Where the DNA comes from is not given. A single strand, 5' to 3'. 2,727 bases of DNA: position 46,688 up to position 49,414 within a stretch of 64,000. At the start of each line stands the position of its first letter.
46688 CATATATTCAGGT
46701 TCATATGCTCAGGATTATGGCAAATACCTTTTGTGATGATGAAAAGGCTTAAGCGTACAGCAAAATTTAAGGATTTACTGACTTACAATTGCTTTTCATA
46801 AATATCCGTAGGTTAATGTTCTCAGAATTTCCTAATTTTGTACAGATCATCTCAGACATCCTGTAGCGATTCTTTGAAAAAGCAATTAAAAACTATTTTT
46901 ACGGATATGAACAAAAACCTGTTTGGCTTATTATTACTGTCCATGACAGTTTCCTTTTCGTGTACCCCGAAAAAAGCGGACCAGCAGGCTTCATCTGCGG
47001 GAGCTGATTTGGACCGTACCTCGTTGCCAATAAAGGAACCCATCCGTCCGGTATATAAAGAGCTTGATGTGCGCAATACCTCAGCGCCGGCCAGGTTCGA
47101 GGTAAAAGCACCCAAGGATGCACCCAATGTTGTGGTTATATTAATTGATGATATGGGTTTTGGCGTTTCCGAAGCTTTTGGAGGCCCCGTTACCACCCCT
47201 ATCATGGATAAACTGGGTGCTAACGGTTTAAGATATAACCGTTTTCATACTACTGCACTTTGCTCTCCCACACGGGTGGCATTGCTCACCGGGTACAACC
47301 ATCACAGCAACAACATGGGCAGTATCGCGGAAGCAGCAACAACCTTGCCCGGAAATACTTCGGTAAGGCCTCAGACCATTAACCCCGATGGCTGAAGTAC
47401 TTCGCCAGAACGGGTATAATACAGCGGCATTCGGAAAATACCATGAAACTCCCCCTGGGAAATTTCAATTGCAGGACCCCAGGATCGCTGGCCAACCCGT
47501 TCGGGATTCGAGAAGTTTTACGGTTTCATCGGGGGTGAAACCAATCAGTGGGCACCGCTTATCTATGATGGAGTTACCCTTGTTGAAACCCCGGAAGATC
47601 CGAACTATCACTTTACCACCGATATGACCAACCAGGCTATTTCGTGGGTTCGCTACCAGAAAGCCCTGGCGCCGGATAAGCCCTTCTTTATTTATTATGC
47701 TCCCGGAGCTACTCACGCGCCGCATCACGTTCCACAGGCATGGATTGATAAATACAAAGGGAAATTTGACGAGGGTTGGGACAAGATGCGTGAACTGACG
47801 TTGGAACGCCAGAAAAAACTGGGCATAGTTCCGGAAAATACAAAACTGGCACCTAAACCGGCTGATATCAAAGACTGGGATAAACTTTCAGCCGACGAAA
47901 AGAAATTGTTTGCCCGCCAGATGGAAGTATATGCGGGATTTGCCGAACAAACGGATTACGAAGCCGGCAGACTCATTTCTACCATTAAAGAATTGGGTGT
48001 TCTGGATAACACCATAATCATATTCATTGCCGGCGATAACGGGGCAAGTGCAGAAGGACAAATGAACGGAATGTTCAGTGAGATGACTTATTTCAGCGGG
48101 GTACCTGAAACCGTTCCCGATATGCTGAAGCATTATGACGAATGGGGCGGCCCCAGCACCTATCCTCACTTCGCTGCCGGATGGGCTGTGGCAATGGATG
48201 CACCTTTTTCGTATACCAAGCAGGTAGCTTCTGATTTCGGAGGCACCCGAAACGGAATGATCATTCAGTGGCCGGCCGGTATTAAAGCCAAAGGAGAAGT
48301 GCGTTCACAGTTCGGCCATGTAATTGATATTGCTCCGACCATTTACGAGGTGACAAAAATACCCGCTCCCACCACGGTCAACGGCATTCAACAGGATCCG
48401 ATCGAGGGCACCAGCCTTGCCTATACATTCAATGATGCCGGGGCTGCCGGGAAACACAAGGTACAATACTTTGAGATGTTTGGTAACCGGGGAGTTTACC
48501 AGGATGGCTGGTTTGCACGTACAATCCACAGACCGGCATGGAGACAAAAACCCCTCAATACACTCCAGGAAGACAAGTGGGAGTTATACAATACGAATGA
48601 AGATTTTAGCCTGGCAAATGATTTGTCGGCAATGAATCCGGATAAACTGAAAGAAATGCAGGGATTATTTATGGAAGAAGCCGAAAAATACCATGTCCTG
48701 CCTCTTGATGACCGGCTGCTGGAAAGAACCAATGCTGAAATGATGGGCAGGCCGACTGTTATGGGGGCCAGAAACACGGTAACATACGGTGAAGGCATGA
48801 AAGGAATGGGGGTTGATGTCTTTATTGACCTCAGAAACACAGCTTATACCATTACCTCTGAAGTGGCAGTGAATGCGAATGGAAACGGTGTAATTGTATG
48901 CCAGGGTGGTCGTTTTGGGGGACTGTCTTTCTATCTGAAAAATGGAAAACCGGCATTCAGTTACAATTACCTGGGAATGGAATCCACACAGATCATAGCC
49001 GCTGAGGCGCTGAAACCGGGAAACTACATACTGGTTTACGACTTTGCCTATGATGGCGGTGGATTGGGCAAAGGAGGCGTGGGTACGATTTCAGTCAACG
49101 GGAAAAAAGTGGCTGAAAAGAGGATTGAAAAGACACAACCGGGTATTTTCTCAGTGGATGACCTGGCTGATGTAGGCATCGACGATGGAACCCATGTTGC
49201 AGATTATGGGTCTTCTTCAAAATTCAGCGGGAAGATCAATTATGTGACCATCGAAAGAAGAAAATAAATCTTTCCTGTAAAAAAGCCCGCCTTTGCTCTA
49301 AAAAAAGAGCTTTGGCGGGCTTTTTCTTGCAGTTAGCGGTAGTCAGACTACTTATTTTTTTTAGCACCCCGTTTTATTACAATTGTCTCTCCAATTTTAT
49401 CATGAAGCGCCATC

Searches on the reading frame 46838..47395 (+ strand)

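Call 84: search_protein_families(library=pfam, max_evalue=0.001, proteins=[window:46838-47395:+])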
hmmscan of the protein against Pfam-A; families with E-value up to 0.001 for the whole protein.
window:46838-47395:+ (185 aa): 1 family
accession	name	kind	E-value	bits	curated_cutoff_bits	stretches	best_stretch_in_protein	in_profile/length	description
PF00884.28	Sulfatase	-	2.6e-13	50.4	25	1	96-166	1-73/301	Sulfatase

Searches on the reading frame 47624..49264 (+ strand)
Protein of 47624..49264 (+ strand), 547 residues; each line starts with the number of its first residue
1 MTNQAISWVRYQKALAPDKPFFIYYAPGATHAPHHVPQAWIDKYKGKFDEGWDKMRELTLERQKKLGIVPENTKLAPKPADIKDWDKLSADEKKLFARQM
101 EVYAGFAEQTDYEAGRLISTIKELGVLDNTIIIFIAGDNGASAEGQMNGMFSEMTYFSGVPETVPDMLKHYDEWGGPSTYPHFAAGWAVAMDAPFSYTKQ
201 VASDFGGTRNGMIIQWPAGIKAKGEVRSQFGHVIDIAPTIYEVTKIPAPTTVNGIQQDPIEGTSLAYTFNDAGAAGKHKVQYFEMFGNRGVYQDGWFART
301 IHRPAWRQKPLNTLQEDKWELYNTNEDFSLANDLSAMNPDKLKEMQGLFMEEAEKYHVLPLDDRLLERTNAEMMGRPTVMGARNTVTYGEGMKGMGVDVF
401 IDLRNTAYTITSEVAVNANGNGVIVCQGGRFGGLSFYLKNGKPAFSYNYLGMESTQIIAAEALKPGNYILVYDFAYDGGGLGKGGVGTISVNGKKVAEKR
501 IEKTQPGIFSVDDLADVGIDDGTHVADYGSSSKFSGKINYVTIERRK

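Call 84: search_protein_families(library=pfam, max_evalue=0.001, proteins=[window:47624-49264:+])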
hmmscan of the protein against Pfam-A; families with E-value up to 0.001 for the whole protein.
window:47624-49264:+ (547 aa): 2 families
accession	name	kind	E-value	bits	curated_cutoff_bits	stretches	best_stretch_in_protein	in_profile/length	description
PF00884.28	Sulfatase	-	1.6e-26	93.8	25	1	3-245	151-300/301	Sulfatase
PF16347.10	SGSH_C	-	4.8e-05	24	29.3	1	209-328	17-125/154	N-sulphoglucosamine sulphohydrolase, C-terminal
